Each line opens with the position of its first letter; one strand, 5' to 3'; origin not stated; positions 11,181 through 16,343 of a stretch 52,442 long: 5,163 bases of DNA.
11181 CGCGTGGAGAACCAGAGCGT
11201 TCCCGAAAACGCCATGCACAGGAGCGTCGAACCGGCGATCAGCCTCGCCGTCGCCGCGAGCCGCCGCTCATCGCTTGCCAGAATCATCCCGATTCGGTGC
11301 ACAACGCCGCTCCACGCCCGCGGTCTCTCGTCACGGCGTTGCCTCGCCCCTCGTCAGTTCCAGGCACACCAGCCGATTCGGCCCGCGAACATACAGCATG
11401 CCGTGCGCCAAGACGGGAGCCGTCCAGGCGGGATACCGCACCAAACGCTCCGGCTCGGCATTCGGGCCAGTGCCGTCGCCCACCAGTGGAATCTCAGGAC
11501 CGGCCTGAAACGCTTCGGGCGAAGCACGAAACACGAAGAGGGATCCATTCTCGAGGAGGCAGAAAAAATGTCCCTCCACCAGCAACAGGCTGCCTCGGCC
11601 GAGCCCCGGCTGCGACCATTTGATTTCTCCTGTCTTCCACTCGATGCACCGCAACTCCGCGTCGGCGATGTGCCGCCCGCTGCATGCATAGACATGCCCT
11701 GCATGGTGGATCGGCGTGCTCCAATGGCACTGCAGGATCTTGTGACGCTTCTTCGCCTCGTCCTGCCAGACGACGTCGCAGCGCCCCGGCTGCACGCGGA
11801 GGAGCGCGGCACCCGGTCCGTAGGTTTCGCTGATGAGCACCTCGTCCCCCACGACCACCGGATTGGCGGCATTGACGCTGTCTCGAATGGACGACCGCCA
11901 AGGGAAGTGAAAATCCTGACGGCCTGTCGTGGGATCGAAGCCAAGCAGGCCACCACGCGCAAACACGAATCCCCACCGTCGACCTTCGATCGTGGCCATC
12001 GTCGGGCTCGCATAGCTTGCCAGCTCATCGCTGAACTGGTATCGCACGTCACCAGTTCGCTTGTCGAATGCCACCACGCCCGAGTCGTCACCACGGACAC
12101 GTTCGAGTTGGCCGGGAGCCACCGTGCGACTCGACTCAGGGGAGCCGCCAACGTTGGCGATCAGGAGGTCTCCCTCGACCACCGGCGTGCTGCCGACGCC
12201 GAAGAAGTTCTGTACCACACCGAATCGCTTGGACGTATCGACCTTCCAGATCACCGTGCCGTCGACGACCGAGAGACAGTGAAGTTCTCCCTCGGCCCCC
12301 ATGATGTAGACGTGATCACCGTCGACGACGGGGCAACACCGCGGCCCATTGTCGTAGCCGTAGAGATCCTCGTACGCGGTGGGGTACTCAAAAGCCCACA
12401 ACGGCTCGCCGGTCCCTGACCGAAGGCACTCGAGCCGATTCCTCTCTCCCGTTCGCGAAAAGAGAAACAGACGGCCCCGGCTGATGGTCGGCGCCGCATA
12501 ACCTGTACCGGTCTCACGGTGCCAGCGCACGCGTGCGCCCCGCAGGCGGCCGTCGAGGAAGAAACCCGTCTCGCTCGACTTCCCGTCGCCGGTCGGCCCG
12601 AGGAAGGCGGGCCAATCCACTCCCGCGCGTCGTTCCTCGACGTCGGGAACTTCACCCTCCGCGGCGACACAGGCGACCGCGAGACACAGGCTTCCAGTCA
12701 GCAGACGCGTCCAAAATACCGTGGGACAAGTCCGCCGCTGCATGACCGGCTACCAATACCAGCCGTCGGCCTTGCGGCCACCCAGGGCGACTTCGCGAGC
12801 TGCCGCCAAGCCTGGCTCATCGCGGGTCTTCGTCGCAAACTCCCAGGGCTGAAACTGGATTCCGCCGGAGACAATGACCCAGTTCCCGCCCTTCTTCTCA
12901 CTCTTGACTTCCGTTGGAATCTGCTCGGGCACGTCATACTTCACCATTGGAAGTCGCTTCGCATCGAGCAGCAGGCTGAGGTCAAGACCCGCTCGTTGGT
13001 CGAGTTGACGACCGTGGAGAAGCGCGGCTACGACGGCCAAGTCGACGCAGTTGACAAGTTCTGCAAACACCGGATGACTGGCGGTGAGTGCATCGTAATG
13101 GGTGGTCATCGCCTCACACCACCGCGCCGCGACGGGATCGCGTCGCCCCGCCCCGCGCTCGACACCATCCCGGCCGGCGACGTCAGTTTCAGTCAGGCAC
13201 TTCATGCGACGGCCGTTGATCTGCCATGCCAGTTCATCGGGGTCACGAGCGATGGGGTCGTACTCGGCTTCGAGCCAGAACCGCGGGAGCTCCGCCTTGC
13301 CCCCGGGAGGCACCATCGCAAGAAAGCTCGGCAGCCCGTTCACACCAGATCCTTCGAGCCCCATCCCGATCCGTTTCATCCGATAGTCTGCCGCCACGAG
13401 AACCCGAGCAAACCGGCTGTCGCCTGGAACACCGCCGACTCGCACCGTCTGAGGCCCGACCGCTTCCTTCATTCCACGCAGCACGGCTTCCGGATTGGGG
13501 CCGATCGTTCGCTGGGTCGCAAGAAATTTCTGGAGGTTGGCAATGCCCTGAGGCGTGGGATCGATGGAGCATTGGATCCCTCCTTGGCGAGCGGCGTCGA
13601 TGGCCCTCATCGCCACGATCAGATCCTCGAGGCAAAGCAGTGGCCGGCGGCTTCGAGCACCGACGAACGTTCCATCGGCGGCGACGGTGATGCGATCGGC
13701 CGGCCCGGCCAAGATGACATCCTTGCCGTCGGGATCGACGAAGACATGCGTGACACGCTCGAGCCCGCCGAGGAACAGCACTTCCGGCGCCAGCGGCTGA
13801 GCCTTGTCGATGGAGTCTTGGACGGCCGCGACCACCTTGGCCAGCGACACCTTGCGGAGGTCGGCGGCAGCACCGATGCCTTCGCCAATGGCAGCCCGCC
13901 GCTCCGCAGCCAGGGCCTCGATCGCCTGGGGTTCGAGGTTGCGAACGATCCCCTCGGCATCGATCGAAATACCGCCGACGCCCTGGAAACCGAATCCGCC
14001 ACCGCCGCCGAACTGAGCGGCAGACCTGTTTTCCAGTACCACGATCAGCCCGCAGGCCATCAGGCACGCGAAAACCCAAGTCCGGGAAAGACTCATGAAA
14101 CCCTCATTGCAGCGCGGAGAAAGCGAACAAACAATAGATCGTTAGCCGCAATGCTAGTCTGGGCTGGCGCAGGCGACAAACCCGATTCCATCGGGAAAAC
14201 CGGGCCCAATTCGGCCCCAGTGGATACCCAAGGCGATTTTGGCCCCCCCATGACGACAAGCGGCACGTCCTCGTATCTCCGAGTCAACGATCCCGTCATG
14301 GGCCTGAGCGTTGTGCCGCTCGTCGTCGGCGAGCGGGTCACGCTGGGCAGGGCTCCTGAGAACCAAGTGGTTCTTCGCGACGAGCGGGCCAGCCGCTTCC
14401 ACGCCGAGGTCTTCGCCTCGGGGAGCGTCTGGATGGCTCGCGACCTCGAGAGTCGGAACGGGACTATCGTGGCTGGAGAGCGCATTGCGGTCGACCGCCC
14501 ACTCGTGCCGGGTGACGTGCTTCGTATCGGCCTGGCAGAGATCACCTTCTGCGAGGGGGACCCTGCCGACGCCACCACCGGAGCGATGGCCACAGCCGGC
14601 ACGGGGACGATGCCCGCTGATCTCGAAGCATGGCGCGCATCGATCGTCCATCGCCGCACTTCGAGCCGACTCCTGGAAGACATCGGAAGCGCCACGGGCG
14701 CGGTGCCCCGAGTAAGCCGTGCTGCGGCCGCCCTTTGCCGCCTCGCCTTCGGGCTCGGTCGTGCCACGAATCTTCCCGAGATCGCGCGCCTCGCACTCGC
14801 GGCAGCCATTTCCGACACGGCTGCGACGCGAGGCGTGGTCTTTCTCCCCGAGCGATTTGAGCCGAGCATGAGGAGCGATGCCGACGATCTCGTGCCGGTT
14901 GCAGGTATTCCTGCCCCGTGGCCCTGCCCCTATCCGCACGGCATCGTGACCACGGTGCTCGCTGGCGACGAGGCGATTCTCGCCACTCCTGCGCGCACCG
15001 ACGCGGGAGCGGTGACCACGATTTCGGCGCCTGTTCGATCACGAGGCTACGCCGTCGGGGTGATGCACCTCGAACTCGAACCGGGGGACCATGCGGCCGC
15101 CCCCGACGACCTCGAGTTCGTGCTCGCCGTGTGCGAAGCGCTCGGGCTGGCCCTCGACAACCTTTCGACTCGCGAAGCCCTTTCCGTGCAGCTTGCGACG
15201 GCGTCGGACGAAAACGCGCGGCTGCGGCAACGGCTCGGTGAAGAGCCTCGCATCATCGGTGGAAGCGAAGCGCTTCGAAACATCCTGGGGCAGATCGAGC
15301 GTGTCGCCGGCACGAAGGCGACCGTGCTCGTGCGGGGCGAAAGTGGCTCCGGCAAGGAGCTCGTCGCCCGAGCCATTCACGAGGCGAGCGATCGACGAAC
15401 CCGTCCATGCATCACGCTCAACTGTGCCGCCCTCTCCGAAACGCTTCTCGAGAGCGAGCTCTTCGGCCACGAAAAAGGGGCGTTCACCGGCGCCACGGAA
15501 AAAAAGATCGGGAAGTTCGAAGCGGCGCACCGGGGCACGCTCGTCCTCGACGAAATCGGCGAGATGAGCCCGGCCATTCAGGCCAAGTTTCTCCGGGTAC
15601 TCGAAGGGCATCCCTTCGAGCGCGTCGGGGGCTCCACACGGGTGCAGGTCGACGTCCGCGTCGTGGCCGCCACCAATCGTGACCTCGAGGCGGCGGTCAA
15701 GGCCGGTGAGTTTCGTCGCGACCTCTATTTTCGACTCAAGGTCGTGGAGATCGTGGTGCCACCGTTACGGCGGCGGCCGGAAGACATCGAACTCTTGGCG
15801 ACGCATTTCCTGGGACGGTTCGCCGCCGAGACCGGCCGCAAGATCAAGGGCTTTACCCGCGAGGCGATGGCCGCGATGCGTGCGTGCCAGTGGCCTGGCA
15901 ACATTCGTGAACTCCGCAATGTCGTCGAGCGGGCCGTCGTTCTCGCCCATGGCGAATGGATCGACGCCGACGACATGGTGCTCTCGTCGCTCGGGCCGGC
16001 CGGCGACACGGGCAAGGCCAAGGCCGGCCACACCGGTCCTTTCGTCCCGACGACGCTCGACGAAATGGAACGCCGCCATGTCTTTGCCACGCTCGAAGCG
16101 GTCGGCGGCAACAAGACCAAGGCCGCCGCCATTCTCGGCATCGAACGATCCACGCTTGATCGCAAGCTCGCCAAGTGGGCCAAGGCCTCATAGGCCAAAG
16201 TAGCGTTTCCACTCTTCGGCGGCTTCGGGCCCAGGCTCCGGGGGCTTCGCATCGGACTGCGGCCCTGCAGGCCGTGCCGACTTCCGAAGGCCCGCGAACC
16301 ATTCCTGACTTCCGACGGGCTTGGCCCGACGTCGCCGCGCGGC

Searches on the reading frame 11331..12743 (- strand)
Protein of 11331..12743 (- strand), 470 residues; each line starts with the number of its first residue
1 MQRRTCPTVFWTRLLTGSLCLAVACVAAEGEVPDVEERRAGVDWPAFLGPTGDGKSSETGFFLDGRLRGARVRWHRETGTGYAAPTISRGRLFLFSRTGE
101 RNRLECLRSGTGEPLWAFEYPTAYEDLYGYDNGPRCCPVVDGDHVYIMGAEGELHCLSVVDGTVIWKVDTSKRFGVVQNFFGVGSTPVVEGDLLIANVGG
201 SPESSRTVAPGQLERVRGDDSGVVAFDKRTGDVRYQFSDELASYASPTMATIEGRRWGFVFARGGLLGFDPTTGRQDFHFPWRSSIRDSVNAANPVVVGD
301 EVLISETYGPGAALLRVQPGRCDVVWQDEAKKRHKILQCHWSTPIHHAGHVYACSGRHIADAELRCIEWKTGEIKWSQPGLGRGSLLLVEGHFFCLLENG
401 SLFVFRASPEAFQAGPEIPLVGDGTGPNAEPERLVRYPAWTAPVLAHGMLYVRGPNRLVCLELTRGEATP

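Call 9: search_protein_families(library=pfam, proteins=[window:11331-12743:-], max_evalue=0.00001)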
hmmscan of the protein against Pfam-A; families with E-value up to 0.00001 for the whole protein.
window:11331-12743:- (470 aa): 1 family
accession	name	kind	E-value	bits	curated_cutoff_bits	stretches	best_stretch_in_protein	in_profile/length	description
PF13360.13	PQQ_2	-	2.5e-22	80.1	27.6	1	102-378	3-233/233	Outer membrane protein assembly factor BamB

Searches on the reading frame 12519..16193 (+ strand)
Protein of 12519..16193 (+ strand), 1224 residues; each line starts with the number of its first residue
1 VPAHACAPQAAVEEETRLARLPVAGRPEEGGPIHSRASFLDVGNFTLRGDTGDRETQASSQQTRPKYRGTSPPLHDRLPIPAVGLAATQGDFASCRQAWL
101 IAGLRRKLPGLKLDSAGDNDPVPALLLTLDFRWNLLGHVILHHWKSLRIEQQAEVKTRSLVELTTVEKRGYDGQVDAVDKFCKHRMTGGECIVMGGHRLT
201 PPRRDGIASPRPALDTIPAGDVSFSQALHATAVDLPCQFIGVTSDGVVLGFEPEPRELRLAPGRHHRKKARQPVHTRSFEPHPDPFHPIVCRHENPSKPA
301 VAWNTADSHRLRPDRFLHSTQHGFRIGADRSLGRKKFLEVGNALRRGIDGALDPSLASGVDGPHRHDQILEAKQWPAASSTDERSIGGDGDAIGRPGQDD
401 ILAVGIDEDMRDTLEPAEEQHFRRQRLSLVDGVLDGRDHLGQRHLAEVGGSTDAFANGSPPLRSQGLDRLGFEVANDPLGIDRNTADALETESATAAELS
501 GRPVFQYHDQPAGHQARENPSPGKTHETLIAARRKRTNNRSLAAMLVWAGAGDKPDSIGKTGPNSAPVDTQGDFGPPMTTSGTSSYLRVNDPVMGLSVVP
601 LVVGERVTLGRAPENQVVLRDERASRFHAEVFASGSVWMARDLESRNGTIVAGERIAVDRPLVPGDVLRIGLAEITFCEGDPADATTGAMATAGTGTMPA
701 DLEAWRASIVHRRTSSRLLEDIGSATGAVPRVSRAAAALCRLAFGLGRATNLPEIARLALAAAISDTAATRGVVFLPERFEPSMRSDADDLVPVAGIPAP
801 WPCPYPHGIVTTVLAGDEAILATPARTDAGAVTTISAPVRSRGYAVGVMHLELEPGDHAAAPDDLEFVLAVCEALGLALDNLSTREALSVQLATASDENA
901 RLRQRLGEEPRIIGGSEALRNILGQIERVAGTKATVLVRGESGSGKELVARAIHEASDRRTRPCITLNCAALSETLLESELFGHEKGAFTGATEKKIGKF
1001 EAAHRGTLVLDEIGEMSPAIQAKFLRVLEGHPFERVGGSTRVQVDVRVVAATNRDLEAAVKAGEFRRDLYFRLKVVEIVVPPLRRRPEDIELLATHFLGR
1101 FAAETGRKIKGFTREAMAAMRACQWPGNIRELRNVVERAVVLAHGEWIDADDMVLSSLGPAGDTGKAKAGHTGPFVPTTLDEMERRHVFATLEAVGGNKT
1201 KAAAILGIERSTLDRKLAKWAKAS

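Call 9: search_protein_families(library=pfam, proteins=[window:12519-16193:+], max_evalue=0.00001)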
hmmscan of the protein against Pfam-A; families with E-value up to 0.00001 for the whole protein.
window:12519-16193:+ (1224 aa): 7 families
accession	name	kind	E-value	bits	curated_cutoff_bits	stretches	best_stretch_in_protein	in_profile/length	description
PF00158.32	Sigma54_activat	-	8.8e-69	230.9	20.2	1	912-1078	1-167/168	Sigma-54 interaction domain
PF25601.1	AAA_lid_14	-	8.7e-26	90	27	1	1084-1154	1-71/87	AAA+ ATPase lid domain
PF14532.12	Sigma54_activ_2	-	2.9e-19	70.1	25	1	913-1083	1-138/138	Sigma-54 interaction domain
PF00498.31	FHA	-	5e-14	52.9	20.7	1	607-671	1-67/67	FHA domain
PF02954.25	HTH_8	-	2e-12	47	22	1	1179-1220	1-42/42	Bacterial regulatory protein, Fis family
PF16697.10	Yop-YscD_cpl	-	2.3e-11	44.2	33.2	1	603-679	15-92/94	Inner membrane component of T3SS, cytoplasmic domain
PF07728.20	AAA_5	-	3.2e-06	27.6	22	1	936-1054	2-123/139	AAA domain (dynein-related subfamily)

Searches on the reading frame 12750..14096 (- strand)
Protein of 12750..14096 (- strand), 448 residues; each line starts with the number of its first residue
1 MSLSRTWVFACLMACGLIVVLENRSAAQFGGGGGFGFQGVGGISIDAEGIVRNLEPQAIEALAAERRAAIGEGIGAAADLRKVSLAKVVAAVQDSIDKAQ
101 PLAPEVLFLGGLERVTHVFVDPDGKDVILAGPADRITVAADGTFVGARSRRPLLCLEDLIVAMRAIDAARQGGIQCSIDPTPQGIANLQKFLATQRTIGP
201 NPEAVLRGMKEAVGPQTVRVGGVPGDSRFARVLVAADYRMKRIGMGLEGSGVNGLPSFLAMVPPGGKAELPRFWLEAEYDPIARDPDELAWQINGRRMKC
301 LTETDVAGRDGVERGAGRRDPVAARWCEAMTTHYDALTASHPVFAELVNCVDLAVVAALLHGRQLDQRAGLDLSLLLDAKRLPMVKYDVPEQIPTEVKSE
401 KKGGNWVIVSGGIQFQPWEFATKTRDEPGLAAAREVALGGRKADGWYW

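Call 9: search_protein_families(library=pfam, proteins=[window:12750-14096:-], max_evalue=0.00001)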
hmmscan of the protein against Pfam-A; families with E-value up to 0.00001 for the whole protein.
window:12750-14096:- (448 aa): 1 family
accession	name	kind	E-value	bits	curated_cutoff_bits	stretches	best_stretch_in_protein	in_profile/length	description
PF07643.16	DUF1598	-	1.1e-25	90.1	25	1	176-258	1-84/84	Protein of unknown function (DUF1598)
